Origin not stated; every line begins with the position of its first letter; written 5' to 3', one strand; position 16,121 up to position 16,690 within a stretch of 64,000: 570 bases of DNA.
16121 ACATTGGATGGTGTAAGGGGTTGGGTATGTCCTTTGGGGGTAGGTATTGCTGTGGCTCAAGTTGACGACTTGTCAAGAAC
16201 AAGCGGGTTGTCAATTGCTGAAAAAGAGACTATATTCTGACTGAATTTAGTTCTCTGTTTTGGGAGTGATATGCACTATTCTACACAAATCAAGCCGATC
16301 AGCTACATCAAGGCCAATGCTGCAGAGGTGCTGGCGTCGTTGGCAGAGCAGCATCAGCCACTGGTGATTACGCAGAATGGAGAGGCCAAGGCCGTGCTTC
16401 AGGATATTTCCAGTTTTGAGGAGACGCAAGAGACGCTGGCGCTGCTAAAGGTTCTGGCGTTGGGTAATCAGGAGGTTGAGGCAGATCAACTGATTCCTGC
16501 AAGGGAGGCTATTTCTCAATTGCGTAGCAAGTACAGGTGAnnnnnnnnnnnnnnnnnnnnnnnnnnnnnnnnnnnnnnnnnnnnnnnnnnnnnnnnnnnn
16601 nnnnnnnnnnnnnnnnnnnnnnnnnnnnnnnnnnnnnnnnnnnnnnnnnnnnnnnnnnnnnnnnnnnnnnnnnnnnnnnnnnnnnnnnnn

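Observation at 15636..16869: Low-GC islet with a Phd/YefM-ParE/RelE toxin-antitoxin pair and an orphan ORF inserted between grxD and rnt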

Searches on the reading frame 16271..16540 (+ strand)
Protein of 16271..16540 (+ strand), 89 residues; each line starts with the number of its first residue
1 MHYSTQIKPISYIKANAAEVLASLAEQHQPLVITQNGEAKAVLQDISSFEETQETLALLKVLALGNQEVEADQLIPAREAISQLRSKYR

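Call 7: search_protein_families(library=pfam, proteins=[window:16271-16540:+], max_evalue=0.1)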
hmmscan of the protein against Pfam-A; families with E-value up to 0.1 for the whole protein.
window:16271-16540:+ (89 aa): 2 families
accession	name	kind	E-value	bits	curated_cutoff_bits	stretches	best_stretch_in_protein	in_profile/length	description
PF02604.26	PhdYeFM_antitox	-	1.2e-15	57.4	29.8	1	6-72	2-68/74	Antitoxin Phd_YefM, type II toxin-antitoxin system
PF18506.7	RelB-like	-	0.0079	16.4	27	1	28-84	3-58/62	RelB Antitoxin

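Call 8: search_protein_families(library=ncbifam, proteins=[window:16271-16540:+], max_evalue=0.1)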
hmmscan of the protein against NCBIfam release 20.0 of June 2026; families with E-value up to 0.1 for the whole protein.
window:16271-16540:+ (89 aa): 2 families
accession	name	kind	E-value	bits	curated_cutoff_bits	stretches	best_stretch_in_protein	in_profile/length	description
TIGR01552.1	phd_fam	subfamily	1.8e-10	40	20.8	1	9-60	3-53/53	type II toxin-antitoxin system prevent-host-death family antitoxin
NF008499.0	PRK11409.1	equivalog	0.0041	17.2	121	1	10-61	4-57/83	YoeB-YefM toxin-antitoxin system antitoxin YefM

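Call 25: find_homologous_proteins(query=window:16271-16540:+, max_evalue=1e-20)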
Query window:16271-16540:+ (89 aa): 7659 proteins with E <= 1e-20 among 8000 candidates; the best 120 are listed.
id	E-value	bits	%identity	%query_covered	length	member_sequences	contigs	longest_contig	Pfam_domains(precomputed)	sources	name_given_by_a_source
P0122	5.4e-47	175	100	100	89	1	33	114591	PF02604.27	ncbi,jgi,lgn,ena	-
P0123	2.1e-42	160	92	99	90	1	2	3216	PF02604.27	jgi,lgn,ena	-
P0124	2.6e-34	134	75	100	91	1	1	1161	PF02604.27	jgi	jgi:prevent-host-death family protein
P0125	3.4e-34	134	76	98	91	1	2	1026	PF02604.27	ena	-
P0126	3.7e-34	134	76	98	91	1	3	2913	PF02604.27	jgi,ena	-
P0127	3.7e-34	134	76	98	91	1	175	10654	PF02604.27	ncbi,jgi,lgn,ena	jgi:prevent-host-death family protein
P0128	3.7e-34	134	76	98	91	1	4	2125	PF02604.27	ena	-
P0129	5.4e-34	133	77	98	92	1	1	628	PF02604.27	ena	-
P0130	6.4e-34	133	75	98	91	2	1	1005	PF02604.27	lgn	-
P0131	8.0e-34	133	74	98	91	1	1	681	PF02604.27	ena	-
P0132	9.3e-34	133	76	98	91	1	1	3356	PF02604.27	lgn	-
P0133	9.7e-34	133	76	98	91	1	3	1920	PF02604.27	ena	-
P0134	9.7e-34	133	75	98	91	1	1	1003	PF02604.27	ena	-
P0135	9.8e-34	133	75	98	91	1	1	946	PF02604.27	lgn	-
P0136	1.1e-33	132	75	98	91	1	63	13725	PF02604.27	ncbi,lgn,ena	-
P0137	1.1e-33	132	75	98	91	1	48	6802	PF02604.27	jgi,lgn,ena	jgi:prevent-host-death family protein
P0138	1.1e-33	132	74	98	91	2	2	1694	PF02604.27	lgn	-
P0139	1.2e-33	132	74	98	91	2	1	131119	PF02604.27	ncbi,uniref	ncbi:type II toxin-antitoxin system Phd/YefM family antitoxin [Iodobacter arcticus]|uniref:Antitoxin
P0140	1.2e-33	132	76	98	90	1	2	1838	PF02604.27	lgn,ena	-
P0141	1.2e-33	132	76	98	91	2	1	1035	PF02604.27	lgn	-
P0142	1.3e-33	132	75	98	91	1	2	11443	PF02604.27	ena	-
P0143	1.4e-33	132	75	98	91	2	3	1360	PF02604.27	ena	-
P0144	1.5e-33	132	75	98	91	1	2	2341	PF02604.27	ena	-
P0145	1.6e-33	132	77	98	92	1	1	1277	PF02604.27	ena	-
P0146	1.6e-33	132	74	98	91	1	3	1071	PF02604.27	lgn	-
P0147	1.6e-33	132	74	98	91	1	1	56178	PF02604.27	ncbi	-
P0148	1.7e-33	132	74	98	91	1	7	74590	PF02604.27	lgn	-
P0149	1.7e-33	132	75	98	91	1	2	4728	PF02604.27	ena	-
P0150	1.7e-33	132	75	98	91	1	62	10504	PF02604.27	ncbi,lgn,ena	-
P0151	1.8e-33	132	75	98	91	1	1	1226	PF02604.27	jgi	jgi:prevent-host-death family protein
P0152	2.0e-33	132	75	98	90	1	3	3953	PF02604.27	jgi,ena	-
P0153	2.0e-33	132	75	98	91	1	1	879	PF02604.27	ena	-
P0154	2.1e-33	132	73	100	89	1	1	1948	PF02604.27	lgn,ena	-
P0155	2.2e-33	131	75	98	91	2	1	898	PF02604.27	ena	-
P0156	2.3e-33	131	72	98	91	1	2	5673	PF02604.27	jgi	jgi:prevent-host-death family protein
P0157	2.4e-33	131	74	98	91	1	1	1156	PF02604.27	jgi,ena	jgi:prevent-host-death family protein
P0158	2.6e-33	131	77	98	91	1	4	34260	PF02604.27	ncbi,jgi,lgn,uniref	ncbi:MAG: type II toxin-antitoxin system Phd/YefM family antitoxin [Acidihalobacter sp.]|jgi:prevent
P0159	2.6e-33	131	76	98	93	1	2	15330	PF02604.27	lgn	-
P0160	2.7e-33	131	72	98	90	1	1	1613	PF02604.27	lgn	-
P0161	2.7e-33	131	77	98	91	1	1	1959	PF02604.27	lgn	-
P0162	2.8e-33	131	75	98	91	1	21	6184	PF02604.27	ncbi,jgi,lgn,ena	jgi:prevent-host-death family protein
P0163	2.8e-33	131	75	98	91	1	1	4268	PF02604.27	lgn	-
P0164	3.0e-33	131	75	98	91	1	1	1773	PF02604.27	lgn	-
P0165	3.1e-33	131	75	98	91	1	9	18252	PF02604.27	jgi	jgi:prevent-host-death family protein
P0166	3.2e-33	131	72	98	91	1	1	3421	PF02604.27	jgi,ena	-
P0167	3.2e-33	131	72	98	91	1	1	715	PF02604.27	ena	-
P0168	3.3e-33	131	77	91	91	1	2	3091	PF02604.27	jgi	jgi:prevent-host-death family protein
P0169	3.4e-33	131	74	98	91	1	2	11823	PF02604.27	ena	-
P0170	3.4e-33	131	75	98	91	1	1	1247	PF02604.27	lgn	-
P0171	3.5e-33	131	75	98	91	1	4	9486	PF02604.27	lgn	-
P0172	3.5e-33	131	75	98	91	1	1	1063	PF02604.27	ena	-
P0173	3.5e-33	131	75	98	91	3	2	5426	PF02604.27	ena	-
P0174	3.7e-33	131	74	98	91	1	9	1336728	PF02604.27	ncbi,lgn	-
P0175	3.8e-33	131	72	98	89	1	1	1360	PF02604.27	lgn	-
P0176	3.9e-33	131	74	98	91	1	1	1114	PF02604.27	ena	-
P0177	3.9e-33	131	74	98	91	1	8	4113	PF02604.27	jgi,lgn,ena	-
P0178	3.9e-33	131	75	98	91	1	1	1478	PF02604.27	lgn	-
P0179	3.9e-33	131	76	98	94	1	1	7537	PF02604.27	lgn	-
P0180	4.0e-33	131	74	98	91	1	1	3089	PF02604.27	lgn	-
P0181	4.0e-33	131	75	98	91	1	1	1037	PF02604.27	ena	-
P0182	4.3e-33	131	72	98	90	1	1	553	PF02604.27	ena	-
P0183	4.3e-33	131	75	98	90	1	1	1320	PF02604.27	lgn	-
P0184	4.4e-33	131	74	98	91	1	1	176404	PF02604.27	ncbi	-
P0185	4.4e-33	130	70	99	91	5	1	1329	PF02604.27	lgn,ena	-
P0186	4.5e-33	130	74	98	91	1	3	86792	PF02604.27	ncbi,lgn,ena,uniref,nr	ncbi:type II toxin-antitoxin system prevent-host-death family antitoxin [Azoarcus indigens]|uniref:A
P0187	4.5e-33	130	74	98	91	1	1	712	PF02604.27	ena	-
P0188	4.5e-33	130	74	98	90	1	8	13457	PF02604.27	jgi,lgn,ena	-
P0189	4.6e-33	130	75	98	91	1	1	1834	PF02604.27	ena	-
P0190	4.6e-33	130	72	98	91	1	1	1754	PF02604.27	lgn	-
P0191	4.8e-33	130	74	98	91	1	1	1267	PF02604.27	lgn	-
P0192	4.9e-33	130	74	98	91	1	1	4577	PF02604.27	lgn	-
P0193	5.1e-33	130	75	98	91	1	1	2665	PF02604.27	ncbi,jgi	-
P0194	5.1e-33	130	74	98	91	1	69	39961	PF02604.27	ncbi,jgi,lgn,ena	jgi:prevent-host-death family protein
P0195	5.1e-33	130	74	98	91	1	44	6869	PF02604.27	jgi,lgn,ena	jgi:prevent-host-death family protein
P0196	5.1e-33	130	72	98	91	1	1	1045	PF02604.27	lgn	-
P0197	5.2e-33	130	75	98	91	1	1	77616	PF02604.27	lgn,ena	-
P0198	5.3e-33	130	72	98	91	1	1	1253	PF02604.27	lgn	-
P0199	5.3e-33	130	74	98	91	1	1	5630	PF02604.27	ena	-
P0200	5.3e-33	130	74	98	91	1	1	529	PF02604.27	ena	-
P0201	5.4e-33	130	74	98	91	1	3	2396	PF02604.27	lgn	-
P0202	5.4e-33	130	71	98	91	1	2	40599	PF02604.27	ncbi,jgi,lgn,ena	jgi:prevent-host-death family protein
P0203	5.6e-33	130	-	-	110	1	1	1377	PF02604.27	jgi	jgi:prevent-host-death family protein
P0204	5.7e-33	130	75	98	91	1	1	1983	PF02604.27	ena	-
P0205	5.8e-33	130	74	98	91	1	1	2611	PF02604.27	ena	-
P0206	5.8e-33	130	74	98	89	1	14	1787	PF02604.27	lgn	-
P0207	5.8e-33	130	75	98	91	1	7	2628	PF02604.27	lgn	-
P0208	6.1e-33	130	75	98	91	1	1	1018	PF02604.27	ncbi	-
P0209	6.2e-33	130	74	98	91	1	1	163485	PF02604.27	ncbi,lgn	-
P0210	6.2e-33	130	-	-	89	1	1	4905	PF02604.27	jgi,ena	-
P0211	6.3e-33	130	75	98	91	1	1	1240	PF02604.27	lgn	-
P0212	7.0e-33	130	74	98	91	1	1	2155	PF02604.27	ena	-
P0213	7.1e-33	130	74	98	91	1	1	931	PF02604.27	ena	-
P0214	7.3e-33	130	74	98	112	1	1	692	PF02604.27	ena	-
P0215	7.4e-33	130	71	98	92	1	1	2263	PF02604.27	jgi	jgi:prevent-host-death family protein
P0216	7.7e-33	130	75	98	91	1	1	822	PF02604.27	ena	-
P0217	7.7e-33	130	74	98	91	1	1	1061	PF02604.27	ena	-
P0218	7.8e-33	130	74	99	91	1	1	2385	PF02604.27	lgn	-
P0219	7.8e-33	130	72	98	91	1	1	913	PF02604.27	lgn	-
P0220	7.8e-33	130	74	98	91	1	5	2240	PF02604.27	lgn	-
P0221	7.9e-33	130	75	98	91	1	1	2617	PF02604.27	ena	-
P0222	8.1e-33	130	75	98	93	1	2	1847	PF02604.27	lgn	-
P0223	8.1e-33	130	75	98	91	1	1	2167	PF02604.27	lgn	-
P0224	8.2e-33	130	74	98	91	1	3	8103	PF02604.27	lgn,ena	-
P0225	8.8e-33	130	73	100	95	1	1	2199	PF02604.27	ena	-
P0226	8.9e-33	130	-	-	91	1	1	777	PF02604.27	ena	-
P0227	8.9e-33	130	73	99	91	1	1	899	PF02604.27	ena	-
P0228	9.0e-33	130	82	85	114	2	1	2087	PF02604.27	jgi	jgi:prevent-host-death family protein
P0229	9.0e-33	130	72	98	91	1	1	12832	PF02604.27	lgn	-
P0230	9.0e-33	129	74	98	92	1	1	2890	PF02604.27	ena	-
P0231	9.2e-33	129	72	98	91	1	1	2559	PF02604.27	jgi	jgi:prevent-host-death family protein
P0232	9.4e-33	129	72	100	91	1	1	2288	PF02604.27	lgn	-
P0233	9.5e-33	129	72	98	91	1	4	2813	PF02604.27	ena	-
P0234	9.6e-33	129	72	98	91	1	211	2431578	PF02604.27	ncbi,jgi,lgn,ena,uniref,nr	ncbi:type II toxin-antitoxin system Phd/YefM family antitoxin [Fluviibacter phosphoraccumulans]|jgi:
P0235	9.6e-33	129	72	98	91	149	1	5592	PF02604.27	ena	-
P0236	9.6e-33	129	74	98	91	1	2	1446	PF02604.27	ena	-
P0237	9.6e-33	129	75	98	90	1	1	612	PF02604.27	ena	-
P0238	9.8e-33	129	72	98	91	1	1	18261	PF02604.27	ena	-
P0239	9.8e-33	129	74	98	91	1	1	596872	PF02604.27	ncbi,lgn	-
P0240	9.8e-33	129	72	98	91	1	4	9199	PF02604.27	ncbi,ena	-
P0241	1.0e-32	129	72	100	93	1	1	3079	PF02604.27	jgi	jgi:prevent-host-death family protein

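Call 26: list_cluster_members(proteins=[P0122, P0123, P0001])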
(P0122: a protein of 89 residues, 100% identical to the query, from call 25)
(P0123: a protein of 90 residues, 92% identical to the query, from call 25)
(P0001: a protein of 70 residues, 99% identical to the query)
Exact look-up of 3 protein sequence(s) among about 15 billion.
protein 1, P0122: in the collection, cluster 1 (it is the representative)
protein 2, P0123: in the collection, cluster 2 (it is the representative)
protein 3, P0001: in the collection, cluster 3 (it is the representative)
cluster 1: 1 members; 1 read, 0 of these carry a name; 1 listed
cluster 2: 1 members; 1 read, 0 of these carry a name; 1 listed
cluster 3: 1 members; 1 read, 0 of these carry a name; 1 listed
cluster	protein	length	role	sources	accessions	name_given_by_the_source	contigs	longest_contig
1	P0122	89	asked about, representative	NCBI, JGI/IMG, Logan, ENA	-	-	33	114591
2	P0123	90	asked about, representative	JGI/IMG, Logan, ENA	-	-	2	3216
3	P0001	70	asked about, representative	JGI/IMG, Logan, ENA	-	-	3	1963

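Call 44: find_related_loci(query=window:16271-16540:+, collection=metagenome_contigs, flank=2500)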
Query window:16271-16540:+ (89 aa) in metagenome_contigs; peptide patterns used: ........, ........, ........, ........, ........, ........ (x = any residue, [..] = any of these).
600 stretches matched a pattern (row limit reached: there are more); 501 encode a relative of the query (tblastn E <= 1e-3); the best 80 are kept; 80 distinct loci.
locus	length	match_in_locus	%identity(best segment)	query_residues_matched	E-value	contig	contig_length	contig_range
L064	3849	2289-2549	75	1-87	4e-41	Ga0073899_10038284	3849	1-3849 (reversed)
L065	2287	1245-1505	72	1-87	1e-40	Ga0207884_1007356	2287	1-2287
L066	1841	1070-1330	72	1-87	3e-40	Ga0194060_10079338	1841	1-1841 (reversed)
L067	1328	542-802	70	1-87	2e-40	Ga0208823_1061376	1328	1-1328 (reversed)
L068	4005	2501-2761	72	1-87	1e-39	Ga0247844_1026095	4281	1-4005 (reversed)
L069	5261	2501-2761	74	1-87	1e-39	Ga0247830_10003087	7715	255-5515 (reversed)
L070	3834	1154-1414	70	1-87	2e-39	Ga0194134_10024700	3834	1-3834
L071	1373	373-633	70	1-87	3e-40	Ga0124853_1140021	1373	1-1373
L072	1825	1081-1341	70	1-87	1e-39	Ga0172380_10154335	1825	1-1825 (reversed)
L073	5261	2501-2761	70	1-87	3e-39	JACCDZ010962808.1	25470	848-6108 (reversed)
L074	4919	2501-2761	71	1-87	6e-39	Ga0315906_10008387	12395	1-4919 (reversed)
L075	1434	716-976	69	1-87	9e-40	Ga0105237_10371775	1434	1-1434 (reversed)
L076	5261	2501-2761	69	1-87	8e-39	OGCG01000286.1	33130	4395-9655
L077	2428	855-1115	71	1-87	6e-39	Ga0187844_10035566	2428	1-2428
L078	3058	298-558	69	1-87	6e-39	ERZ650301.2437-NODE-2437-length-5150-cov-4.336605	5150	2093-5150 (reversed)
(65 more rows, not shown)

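Call 50: search_solved_structures(query=window:16271-16540:+, max_evalue=0.01)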
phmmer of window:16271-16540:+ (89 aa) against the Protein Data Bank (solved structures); distinct sequences matched with E-value up to 0.01: 3.
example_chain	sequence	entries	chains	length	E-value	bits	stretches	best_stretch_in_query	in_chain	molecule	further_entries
9w3a_E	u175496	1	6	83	7.6e-06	29.8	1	7-69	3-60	PfiA protein 1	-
3g5o_A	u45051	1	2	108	0.001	23.1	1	6-76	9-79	Uncharacterized protein Rv2865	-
2a6q_A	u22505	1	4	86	0.0041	21.2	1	8-64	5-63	Antitoxin yefM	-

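Call 57: search_protein_families(library=padloc, proteins=[window:16271-16540:+], max_evalue=0.01)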
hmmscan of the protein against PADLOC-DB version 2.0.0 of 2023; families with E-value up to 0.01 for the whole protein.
window:16271-16540:+ (89 aa): 0 families
